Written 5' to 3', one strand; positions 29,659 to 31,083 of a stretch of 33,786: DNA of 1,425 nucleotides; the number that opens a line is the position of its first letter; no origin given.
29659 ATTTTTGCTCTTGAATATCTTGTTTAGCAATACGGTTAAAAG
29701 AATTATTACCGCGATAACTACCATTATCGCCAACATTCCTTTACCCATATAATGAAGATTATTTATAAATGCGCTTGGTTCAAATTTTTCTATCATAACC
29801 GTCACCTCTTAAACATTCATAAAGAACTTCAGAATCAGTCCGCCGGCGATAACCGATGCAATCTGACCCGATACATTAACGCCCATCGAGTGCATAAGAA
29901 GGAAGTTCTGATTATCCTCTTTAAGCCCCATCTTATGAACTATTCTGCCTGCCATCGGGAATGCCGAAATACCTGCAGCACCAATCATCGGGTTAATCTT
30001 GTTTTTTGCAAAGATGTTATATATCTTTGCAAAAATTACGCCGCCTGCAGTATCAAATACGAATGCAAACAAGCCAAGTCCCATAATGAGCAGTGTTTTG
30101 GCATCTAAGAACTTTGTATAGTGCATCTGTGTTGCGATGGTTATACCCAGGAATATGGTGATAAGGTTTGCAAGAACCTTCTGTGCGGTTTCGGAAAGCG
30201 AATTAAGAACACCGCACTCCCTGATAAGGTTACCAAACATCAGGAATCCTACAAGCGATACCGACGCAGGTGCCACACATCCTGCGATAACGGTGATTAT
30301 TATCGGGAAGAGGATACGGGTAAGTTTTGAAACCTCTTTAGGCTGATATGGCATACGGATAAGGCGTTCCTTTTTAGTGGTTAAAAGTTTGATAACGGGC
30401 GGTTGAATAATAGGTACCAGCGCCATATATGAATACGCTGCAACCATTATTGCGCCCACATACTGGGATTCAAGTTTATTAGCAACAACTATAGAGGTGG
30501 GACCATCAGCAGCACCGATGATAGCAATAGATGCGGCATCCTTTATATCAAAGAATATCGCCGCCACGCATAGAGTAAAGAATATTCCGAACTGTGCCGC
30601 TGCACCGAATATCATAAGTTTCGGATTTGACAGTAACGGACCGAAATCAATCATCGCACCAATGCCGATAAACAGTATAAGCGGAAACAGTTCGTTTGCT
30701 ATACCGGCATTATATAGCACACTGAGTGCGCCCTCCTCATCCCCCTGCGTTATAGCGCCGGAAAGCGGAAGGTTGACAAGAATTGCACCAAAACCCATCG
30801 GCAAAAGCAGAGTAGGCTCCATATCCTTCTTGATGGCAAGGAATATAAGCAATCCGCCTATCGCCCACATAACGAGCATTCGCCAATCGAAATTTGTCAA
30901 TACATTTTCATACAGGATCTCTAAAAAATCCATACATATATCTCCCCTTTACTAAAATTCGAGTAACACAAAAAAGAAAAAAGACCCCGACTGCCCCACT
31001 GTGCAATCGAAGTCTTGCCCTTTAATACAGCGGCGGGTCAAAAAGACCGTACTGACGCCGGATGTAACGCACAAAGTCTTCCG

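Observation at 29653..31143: Mn2+ (yybP-ykoY)-like riboswitch controlling a stand-alone OadB-family membrane protein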

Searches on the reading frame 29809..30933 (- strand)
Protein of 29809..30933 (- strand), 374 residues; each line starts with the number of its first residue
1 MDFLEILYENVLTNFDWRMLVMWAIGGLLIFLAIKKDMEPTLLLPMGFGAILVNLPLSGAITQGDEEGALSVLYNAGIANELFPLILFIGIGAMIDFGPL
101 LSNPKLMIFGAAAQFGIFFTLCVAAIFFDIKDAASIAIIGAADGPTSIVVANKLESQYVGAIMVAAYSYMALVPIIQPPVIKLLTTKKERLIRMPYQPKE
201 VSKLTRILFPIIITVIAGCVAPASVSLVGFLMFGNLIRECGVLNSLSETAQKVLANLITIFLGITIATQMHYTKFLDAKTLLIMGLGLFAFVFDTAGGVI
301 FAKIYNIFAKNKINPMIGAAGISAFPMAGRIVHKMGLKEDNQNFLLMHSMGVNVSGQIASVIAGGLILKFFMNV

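Call 7: search_protein_families(library=pfam, proteins=[window:29809-30933:-], max_evalue=0.01)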
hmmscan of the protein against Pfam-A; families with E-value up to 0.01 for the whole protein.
window:29809-30933:- (374 aa): 1 family
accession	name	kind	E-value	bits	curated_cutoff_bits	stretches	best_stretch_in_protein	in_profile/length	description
PF03977.18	OAD_beta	-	2.1e-150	501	31.6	1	19-371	2-349/349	Na+-transporting oxaloacetate decarboxylase beta subunit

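Call 8: search_protein_families(library=ncbifam, proteins=[window:29809-30933:-], max_evalue=0.01)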
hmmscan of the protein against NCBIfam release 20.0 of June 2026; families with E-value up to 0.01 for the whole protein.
window:29809-30933:- (374 aa): 5 families
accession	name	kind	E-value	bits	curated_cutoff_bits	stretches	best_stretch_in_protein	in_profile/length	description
TIGR01109.1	Na_pump_decarbB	subfamily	2e-126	421.8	190.6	1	20-365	3-353/354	sodium ion-translocating decarboxylase subunit beta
NF012020.0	PRK15476.1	subfamily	2.8e-104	349.6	820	2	60-372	113-431/433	oxaloacetate decarboxylase subunit beta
NF012019.0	PRK15475.1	subfamily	7.6e-104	348.2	822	2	60-372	113-431/433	oxaloacetate decarboxylase subunit beta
NF012021.0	PRK15477.1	subfamily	1.4e-103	347.3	824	2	60-372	113-431/433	oxaloacetate decarboxylase subunit beta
TIGR03136.1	malonate_biotin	equivalog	1.6e-36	126.4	596.9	1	71-367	95-392/399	Na+-transporting malonate decarboxylase, carboxybiotin decarboxylase subunit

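Call 9: find_homologous_proteins(query=window:29809-30933:-, max_evalue=1e-30)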
Query window:29809-30933:- (374 aa): 8000 proteins with E <= 1e-30 among 8000 candidates; the best 120 are listed.
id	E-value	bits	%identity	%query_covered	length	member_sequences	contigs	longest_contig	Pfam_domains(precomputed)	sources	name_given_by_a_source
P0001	3.3e-234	795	100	100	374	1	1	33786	PF03977.19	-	-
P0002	1.1e-216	737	92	99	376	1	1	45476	PF03977.19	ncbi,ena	-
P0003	8.8e-205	698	88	100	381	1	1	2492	PF03977.19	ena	-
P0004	2.9e-204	696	88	100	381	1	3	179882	PF03977.19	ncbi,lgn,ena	-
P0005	3.4e-204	696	89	98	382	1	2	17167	PF03977.19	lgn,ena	-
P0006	5.1e-204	695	88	100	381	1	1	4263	PF03977.19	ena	-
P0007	5.3e-204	695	88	100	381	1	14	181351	PF03977.19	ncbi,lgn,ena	-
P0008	1.7e-203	694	88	100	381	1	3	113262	PF03977.19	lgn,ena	-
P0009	2.2e-203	693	88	100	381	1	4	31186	PF03977.19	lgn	-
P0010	2.4e-203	693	88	99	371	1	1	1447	PF03977.19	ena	-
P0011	2.4e-203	693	89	99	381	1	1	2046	PF03977.19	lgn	-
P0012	2.9e-203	693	89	99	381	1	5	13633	PF03977.19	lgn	-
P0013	4.5e-203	692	89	99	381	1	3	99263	PF03977.19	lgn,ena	-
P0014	7.2e-203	691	88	100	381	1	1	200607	PF03977.19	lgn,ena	-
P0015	8.5e-203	691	88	100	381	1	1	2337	PF03977.19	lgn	-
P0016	1.2e-202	691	88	100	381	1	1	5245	PF03977.19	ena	-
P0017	1.3e-202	691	88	100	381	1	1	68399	PF03977.19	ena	-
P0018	1.1e-201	688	86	99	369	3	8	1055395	PF03977.19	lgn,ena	-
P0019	9.9e-201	684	85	99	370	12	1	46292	PF03977.19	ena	-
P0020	1.7e-200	684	87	99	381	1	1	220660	PF03977.19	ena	-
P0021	2.0e-200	683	87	100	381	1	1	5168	PF03977.19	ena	-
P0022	2.0e-199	680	86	99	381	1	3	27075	PF03977.19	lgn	-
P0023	6.2e-199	679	86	99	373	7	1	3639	PF03977.19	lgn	-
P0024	6.9e-199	678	86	99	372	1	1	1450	PF03977.19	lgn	-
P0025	2.8e-198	676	86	99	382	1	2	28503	PF03977.19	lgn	-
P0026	6.5e-198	675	84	100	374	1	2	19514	PF03977.19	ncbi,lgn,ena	-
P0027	6.6e-198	675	86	99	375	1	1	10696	PF03977.19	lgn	-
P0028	2.0e-197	674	86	99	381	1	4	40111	PF03977.19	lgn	-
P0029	3.0e-197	673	86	99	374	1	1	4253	PF03977.19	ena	-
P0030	3.3e-197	673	84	100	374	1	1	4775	PF03977.19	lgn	-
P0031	4.3e-197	672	84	100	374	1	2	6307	PF03977.19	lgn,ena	-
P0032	6.2e-197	672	85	99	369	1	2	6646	PF03977.19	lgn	-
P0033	9.0e-197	671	84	100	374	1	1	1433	PF03977.19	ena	-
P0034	3.3e-196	670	87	99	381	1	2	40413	PF03977.19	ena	-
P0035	3.3e-196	670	87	98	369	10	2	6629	PF03977.19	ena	-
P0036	4.6e-196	669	86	99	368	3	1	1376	PF03977.19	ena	-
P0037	6.3e-196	669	86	98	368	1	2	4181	PF03977.19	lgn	-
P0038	9.9e-196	668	84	99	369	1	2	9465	PF03977.19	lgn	-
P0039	1.0e-195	668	85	99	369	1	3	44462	PF03977.19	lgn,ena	-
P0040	1.1e-195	668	85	99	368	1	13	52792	PF03977.19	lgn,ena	-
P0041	1.2e-195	668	86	98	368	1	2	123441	PF03977.19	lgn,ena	-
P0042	1.6e-195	667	85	99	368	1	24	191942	PF03977.19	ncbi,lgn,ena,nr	ncbi:MAG: sodium ion-translocating decarboxylase subunit beta [Clostridia bacterium]|nr:sodium ion-t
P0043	2.0e-195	667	84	99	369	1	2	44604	PF03977.19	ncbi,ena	-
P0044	2.3e-195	667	85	98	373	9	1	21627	PF03977.19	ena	-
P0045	2.3e-195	667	84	99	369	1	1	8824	PF03977.19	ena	-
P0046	2.5e-195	667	84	99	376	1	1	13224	PF03977.19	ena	-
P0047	2.8e-195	667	84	99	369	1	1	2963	PF03977.19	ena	-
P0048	3.2e-195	666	85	99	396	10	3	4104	PF03977.19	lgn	-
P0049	3.9e-195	666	85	99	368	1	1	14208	PF03977.19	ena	-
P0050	4.5e-195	666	86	99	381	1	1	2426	PF03977.19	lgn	-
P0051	4.9e-195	666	84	99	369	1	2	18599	PF03977.19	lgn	-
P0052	5.1e-195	666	85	98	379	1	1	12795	PF03977.19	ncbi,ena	-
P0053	5.2e-195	666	86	99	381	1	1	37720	PF03977.19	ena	-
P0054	6.0e-195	665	86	98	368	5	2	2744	PF03977.19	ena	-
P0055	7.3e-195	665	84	99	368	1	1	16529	PF03977.19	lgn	-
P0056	9.4e-195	665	85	99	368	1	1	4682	PF03977.19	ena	-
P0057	9.6e-195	665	85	99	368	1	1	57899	PF03977.19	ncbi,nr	ncbi:MAG: sodium ion-translocating decarboxylase subunit beta [Clostridia bacterium]|nr:sodium ion-t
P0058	9.9e-195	665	84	98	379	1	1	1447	PF03977.19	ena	-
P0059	1.2e-194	664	84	99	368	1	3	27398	PF03977.19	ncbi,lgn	-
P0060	1.3e-194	664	84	99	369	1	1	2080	PF03977.19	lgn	-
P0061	1.4e-194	664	84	99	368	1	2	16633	PF03977.19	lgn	-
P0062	1.4e-194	664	85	99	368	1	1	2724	PF03977.19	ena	-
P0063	1.7e-194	664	84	98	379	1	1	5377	PF03977.19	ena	-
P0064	1.9e-194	664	84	98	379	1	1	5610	PF03977.19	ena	-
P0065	2.1e-194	664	84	98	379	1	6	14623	PF03977.19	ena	-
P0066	2.3e-194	663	84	100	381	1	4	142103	PF03977.19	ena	-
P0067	2.6e-194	663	86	99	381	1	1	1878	PF03977.19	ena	-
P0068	2.8e-194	663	83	99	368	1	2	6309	PF03977.19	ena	-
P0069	2.9e-194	663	84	99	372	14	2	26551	PF03977.19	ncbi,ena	-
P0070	3.0e-194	663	85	99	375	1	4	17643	PF03977.19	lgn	-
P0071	3.7e-194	663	84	100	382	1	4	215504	PF03977.19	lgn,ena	-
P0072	4.3e-194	663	84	98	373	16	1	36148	PF03977.19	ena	-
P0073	4.6e-194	663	84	98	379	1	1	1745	PF03977.19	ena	-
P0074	4.8e-194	662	84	99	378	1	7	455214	PF03977.19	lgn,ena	-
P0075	4.9e-194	662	84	98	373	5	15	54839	PF03977.19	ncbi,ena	-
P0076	4.9e-194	662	84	99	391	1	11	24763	PF03977.19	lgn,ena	-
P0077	5.6e-194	662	83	100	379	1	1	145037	PF03977.19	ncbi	-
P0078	5.9e-194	662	84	99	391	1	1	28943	PF03977.19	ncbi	-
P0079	5.9e-194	662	84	98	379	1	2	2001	PF03977.19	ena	-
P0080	9.6e-194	661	84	99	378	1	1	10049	PF03977.19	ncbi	-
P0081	1.1e-193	661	83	99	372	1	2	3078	PF03977.19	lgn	-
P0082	1.1e-193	661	84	99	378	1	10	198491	PF03977.19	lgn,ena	-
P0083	1.1e-193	661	84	99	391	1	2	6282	PF03977.19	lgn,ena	-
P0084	1.2e-193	661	83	99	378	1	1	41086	PF03977.19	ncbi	-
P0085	1.4e-193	661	83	99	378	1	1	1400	PF03977.19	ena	-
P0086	1.5e-193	661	83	99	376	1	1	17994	PF03977.19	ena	-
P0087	1.5e-193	661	85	98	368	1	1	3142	PF03977.19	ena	-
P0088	1.5e-193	661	84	98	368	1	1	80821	PF03977.19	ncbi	-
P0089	1.8e-193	661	84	98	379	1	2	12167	PF03977.19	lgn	-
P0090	2.1e-193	660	84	98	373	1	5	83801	PF03977.19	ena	-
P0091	2.1e-193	660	83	99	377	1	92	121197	PF03977.19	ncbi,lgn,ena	-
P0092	2.2e-193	660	84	98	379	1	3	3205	PF03977.19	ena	-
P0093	2.2e-193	660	83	99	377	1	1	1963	PF03977.19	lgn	-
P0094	2.2e-193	660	83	99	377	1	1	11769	PF03977.19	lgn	-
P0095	2.5e-193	660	83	99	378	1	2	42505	PF03977.19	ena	-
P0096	2.5e-193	660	83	99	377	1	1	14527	PF03977.19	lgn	-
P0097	2.6e-193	660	84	98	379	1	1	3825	PF03977.19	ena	-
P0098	3.0e-193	660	84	99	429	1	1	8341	PF03977.19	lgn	-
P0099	3.1e-193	660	83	99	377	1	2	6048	PF03977.19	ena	-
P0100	3.2e-193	660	84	100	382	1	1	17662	PF03977.19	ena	-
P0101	3.3e-193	660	83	99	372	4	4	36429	PF03977.19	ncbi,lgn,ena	-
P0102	3.3e-193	660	83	99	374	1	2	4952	PF03977.19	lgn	-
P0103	4.5e-193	659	84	98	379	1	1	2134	PF03977.19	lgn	-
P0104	4.8e-193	659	82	99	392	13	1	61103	PF03977.19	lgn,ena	-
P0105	4.9e-193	659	84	98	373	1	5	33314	PF03977.19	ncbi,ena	-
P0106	5.0e-193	659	84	99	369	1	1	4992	PF03977.19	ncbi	-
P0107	5.2e-193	659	83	99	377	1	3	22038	PF03977.19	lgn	-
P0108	5.5e-193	659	83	99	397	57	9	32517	PF03977.19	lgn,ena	-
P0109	6.6e-193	659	84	99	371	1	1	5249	PF03977.19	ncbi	ncbi:MAG: sodium ion-translocating decarboxylase subunit beta [Eubacteriales bacterium]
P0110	7.1e-193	659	83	99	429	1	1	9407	PF03977.19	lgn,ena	-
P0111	7.1e-193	659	83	99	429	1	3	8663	PF03977.19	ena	-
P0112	7.3e-193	659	83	99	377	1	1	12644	PF03977.19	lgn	-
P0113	7.6e-193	659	84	99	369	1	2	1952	PF03977.19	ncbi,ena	-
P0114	8.0e-193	658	83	99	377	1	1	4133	PF03977.19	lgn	-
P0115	8.2e-193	658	85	99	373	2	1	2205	PF03977.19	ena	-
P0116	8.4e-193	658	83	99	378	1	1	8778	PF03977.19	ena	-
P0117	8.6e-193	658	83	99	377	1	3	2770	PF03977.19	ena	-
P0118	9.0e-193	658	84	99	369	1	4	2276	PF03977.19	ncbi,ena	-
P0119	9.3e-193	658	85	99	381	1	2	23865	PF03977.19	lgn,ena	-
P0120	9.4e-193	658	84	99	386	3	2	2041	PF03977.19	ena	-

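Call 12: find_related_loci(query=window:29809-30933:-, collection=genome_contigs, flank=3000)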
Query window:29809-30933:- (374 aa) in genome_contigs; peptide patterns used: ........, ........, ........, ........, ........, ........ (x = any residue, [..] = any of these).
600 stretches matched a pattern (row limit reached: there are more); 592 encode a relative of the query (tblastn E <= 1e-3); the best 80 are kept; 80 distinct loci.
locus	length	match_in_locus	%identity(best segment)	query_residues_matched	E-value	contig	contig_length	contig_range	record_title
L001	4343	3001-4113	85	1-371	0e+0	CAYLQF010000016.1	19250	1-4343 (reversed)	MAG TPA_asm: uncultured Ruminococcus sp. isolate SRP225648_co1_163 genome assembly, contig: NODE_6900_length_19250_cov_6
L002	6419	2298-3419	84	1-374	0e+0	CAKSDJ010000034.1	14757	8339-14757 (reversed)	MAG: uncultured Eubacteriales bacterium isolate REFINED_METABAT215_TOP10_CONTIGS_1500_ASSEMBLY_K77_MERGED__Hadza_MoBio_h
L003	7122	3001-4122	83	4-372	0e+0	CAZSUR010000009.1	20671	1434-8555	MAG TPA_asm: uncultured Lachnospiraceae bacterium isolate SRP313737_co1_31 genome assembly, contig: NODE_4027_length_206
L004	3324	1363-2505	80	1-372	0e+0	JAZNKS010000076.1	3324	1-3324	MAG: Candidatus Flemingiibacterium sp. isolate T1900044674_TS20190140.MAGScoT_cleanbin_000004 SGB_1620_k141_886572, whol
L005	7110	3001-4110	81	7-372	0e+0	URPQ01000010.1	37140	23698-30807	uncultured Ruminococcaceae bacterium isolate UMGS1222 genome assembly, contig: NODE_635_length_37140_cov_4.001673, whole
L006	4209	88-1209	83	1-373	0e+0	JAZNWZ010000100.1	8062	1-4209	MAG: Candidatus Fimenecus sp. isolate T1900044781_TS20190247.MAGScoT_cleanbin_000031 SGB_2557_k141_1949626, whole genome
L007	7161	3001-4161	79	1-371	0e+0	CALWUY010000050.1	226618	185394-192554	MAG: uncultured Clostridia bacterium isolate E0_DP__bin66 genome assembly, contig: E0_DP__k127_222256, whole genome shot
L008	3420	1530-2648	83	4-373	0e+0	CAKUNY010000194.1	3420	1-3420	MAG: uncultured Oscillospiraceae bacterium isolate REFINED_METABAT215_TOP10_CONTIGS_1500_ASSEMBLY_K77_MERGED__Hadza_PheC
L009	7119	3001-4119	84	4-372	0e+0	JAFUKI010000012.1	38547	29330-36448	MAG: Clostridia bacterium isolate RGIG4573 Roe_deer_Rectum-2__c40321, whole genome shotgun sequence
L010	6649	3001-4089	81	9-371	0e+0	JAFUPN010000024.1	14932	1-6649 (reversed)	MAG: Clostridia bacterium isolate RGIG4708 Roe_deer_Rectum.Co__c1518502, whole genome shotgun sequence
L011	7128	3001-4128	83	3-372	0e+0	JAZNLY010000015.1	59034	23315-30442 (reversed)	MAG: Candidatus Fimenecus sp. isolate T1900044665_TS20190131.MAGScoT_cleanbin_000035 SGB_1556_k141_612905, whole genome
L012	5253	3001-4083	81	4-371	0e+0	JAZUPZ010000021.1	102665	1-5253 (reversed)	MAG: Clostridia bacterium isolate T1900044862_TS20190328.MAGScoT_cleanbin_000003 SGB_3106_k141_527870, whole genome shot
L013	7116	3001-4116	77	4-371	0e+0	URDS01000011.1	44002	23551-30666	uncultured Clostridiales bacterium isolate UMGS902 genome assembly, contig: NODE_1130_length_44002_cov_4.462170, whole g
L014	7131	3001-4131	80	1-371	0e+0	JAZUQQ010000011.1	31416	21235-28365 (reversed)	MAG: Eubacteriales bacterium isolate T1900044857_TS20190323.MAGScoT_cleanbin_000004 SGB_3069_k141_1906353, whole genome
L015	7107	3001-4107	80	1-372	0e+0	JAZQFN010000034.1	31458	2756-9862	MAG: Clostridia bacterium isolate T1900044632_TS20190098.MAGScoT_cleanbin_000062 SGB_1073_k141_1052892, whole genome sho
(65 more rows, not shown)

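Call 51: search_solved_structures(query=window:29809-30933:-, show_alignments=1)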
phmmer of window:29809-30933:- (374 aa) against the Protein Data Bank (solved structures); distinct sequences matched with E-value up to 0.001: 1.
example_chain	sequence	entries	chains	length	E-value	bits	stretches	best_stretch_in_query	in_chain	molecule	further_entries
6iva_A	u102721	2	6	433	3e-97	329.2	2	60-372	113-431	Oxaloacetate decarboxylase beta chain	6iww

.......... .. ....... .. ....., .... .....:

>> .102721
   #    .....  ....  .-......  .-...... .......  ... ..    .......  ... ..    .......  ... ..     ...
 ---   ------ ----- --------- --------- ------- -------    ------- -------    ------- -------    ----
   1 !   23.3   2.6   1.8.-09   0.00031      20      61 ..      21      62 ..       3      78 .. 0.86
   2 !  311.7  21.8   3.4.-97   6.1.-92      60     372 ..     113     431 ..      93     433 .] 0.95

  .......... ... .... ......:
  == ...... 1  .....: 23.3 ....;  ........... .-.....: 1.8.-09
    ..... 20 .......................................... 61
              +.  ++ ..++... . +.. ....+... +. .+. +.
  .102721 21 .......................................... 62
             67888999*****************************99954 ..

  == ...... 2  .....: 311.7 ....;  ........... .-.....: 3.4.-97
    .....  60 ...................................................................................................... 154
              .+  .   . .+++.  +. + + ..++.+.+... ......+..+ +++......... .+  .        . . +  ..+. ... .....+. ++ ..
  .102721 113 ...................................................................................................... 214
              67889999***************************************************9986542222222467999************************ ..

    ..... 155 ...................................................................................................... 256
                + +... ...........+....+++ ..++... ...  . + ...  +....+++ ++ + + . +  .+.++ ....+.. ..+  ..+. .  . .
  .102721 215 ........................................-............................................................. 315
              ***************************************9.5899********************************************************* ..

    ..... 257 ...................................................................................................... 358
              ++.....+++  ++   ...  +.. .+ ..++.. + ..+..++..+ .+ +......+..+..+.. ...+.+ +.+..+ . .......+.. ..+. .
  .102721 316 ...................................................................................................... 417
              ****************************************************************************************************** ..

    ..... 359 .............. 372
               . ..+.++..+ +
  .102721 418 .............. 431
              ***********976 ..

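Call 61: find_encoding_contigs(protein=P0018, flank=10000, max_places=3)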
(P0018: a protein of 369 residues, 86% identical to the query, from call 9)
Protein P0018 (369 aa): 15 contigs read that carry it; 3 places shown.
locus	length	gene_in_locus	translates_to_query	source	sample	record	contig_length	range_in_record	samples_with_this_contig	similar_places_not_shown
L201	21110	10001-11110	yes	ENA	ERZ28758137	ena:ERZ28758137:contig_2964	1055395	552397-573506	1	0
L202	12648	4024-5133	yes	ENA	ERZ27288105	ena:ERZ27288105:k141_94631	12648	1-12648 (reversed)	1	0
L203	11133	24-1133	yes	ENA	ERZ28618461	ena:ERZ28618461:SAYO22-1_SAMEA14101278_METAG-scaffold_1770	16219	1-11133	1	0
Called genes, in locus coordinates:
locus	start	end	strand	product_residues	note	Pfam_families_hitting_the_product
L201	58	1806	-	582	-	PF00664:ABC_membrane, PF00005:ABC_tran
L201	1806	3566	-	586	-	PF00664:ABC_membrane, PF00005:ABC_tran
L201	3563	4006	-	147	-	-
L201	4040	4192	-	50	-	-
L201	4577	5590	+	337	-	PF00106:adh_short, PF01073:3Beta_HSD, PF01370:Epimerase, PF02719:Polysacc_synt_2, PF04321:RmlD_sub_bind, PF05368:NmrA (weak), PF08659:KR, PF16363:GDP_Man_Dehyd, +1 more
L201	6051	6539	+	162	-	PF21814:DUF6883 (weak)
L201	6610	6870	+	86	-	-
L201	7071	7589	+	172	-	PF04233:Phage_Mu_F (weak), PF00545:Ribonuclease (weak)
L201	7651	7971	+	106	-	PF01337:Barstar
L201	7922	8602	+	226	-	PF21814:DUF6883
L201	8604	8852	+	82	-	-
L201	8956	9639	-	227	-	PF02308:MgtC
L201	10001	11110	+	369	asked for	PF03977:OAD_beta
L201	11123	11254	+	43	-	-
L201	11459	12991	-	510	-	PF00239:Resolvase, PF07508:Recombinase, PF13408:Zn_ribbon_recom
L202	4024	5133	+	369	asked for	PF03977:OAD_beta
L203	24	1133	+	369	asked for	PF03977:OAD_beta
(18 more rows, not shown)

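Call 80: find_encoding_contigs(protein=P0091, flank=3000, max_places=2)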
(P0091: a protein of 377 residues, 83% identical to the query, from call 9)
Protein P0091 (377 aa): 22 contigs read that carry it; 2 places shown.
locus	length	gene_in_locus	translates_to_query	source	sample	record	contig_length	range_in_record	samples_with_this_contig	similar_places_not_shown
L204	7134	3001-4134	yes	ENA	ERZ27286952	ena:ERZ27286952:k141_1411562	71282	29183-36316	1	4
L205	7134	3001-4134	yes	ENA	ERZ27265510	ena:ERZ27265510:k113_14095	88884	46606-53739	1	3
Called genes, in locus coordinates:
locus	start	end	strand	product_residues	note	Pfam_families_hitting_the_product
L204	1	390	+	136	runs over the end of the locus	PF00383:dCMP_cyt_deam_1, PF08211:dCMP_cyt_deam_2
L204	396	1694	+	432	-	PF02885:Glycos_trans_3N, PF00591:Glycos_transf_3, PF07831:PYNP_C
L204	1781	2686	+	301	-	-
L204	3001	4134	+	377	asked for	PF03977:OAD_beta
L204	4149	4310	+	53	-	-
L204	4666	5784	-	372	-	PF00392:GntR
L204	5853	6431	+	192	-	PF07155:ECF-ribofla_trS, PF12822:ECF_trnsprt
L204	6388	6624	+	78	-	-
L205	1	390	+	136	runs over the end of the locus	PF00383:dCMP_cyt_deam_1, PF08211:dCMP_cyt_deam_2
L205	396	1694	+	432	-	PF02885:Glycos_trans_3N, PF00591:Glycos_transf_3, PF07831:PYNP_C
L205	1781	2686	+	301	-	-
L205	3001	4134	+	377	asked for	PF03977:OAD_beta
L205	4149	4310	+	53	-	-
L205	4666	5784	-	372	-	PF00392:GntR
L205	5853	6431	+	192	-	PF07155:ECF-ribofla_trS, PF12822:ECF_trnsprt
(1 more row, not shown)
